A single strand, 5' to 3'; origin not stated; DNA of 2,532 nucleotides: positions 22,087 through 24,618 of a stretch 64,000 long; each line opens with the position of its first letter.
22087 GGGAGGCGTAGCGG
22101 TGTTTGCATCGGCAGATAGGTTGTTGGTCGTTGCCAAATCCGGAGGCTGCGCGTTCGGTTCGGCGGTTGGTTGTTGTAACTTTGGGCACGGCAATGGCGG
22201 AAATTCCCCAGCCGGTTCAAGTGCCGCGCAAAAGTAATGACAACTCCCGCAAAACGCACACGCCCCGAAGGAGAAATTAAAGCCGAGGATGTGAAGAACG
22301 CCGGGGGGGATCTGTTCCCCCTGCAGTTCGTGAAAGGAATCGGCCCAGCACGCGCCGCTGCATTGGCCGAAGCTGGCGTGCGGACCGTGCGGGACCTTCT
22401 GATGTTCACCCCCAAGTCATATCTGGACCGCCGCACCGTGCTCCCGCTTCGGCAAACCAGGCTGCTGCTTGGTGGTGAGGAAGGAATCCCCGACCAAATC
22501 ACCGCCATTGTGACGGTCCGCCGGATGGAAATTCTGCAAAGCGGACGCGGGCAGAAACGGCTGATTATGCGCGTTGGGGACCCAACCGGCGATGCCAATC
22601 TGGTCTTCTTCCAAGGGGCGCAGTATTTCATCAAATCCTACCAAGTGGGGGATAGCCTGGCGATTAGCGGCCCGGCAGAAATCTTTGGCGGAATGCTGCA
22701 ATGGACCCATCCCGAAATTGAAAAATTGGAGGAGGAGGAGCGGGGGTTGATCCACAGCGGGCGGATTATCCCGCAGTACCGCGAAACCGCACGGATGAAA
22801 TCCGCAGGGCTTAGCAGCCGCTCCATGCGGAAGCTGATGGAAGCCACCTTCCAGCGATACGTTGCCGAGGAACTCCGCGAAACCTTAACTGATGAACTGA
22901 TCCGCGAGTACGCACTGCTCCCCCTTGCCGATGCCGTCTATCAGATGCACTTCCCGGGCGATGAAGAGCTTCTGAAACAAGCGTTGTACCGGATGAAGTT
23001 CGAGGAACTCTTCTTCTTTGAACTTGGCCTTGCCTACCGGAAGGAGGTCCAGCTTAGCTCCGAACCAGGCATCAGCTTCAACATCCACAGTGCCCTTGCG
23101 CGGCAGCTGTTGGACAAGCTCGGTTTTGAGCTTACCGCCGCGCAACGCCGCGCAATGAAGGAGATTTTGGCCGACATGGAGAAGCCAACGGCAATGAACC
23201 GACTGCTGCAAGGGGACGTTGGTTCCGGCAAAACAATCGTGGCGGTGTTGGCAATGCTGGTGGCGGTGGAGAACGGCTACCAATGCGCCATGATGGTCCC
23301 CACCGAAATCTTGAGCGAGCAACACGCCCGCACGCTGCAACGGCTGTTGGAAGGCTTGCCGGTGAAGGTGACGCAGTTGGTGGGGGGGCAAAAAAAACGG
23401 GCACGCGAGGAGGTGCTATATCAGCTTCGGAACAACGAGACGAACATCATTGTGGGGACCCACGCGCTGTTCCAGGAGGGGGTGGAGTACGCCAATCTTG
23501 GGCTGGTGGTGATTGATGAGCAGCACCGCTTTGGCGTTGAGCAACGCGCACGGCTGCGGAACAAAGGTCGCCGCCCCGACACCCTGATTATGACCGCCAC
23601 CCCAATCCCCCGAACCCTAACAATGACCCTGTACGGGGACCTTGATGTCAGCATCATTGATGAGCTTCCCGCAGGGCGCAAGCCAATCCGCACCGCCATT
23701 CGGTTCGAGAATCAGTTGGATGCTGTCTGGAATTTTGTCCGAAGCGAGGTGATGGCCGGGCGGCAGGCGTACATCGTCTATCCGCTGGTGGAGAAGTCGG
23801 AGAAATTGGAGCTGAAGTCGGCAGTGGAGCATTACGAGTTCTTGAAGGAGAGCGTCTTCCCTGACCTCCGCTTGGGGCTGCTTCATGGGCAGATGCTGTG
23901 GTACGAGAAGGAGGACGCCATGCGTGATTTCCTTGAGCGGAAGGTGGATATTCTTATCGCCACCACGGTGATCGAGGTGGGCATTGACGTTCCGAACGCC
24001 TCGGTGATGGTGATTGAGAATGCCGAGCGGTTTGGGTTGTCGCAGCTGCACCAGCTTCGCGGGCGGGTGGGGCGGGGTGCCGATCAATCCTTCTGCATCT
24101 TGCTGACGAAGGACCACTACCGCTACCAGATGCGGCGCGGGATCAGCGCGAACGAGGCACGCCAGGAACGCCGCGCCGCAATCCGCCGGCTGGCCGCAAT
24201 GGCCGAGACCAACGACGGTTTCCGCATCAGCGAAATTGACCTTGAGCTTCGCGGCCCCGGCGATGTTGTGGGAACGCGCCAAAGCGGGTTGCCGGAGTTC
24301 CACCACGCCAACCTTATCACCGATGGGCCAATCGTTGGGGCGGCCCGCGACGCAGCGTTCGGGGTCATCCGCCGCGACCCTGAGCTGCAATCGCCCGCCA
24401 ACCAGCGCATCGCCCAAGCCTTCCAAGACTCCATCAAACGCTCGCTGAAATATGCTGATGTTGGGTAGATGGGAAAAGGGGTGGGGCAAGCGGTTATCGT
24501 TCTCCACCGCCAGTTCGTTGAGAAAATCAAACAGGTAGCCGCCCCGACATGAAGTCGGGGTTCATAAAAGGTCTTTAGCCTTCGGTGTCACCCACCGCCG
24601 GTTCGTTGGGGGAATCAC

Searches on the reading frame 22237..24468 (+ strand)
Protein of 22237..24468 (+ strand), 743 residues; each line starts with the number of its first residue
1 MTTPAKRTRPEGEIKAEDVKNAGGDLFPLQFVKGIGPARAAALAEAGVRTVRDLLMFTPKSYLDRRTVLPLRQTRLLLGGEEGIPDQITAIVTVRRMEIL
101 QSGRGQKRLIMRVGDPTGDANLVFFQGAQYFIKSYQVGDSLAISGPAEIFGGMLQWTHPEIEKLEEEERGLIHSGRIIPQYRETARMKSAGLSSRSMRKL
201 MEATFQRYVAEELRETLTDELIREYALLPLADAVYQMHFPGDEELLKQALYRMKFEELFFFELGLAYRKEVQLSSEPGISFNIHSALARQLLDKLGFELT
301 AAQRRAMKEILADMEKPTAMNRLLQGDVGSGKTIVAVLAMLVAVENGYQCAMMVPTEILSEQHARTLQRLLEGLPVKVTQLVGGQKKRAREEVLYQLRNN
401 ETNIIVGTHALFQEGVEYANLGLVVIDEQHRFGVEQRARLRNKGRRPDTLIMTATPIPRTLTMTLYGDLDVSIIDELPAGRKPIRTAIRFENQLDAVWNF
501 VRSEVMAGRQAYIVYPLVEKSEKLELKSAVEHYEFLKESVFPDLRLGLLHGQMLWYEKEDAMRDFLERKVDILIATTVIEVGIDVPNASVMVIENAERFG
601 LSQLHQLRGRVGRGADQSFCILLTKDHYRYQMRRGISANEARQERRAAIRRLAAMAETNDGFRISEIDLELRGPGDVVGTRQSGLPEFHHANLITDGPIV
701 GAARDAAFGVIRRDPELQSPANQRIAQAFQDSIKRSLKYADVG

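Call 14: search_protein_families(library=pfam, proteins=[window:22237-24468:+])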
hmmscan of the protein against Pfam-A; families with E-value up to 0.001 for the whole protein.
window:22237-24468:+ (743 aa): 8 families
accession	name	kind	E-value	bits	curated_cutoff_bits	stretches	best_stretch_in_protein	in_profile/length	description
PF00270.35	DEAD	-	7.1e-27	94.6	26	1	300-461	1-164/167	DEAD/DEAH box helicase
PF00271.37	Helicase_C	-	4.4e-23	82.1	23.5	2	506-613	13-108/110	Helicase conserved C-terminal domain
PF19833.4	RecG_dom3_C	-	1.5e-17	63.9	26.8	1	658-740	1-84/87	ATP-dependent DNA helicase RecG, domain 3, C-terminal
PF04851.21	ResIII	-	2.7e-13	50.6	22.5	1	297-456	2-162/164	Type III restriction enzyme, res subunit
PF17191.10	RecG_wedge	-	7.2e-12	45.6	23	1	29-204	2-158/162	RecG wedge domain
PF22590.2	Cas3-like_C_2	-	7e-06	26.7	27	1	527-614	13-104/106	CRISPR-associated nuclease/helicase Cas3, C-terminal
PF14520.12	HHH_5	-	2.2e-05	25.3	27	1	29-58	4-33/57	Helix-hairpin-helix domain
PF01336.31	tRNA_anti-codon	-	3e-05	24.3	27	1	93-164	8-75/75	OB-fold nucleic acid binding domain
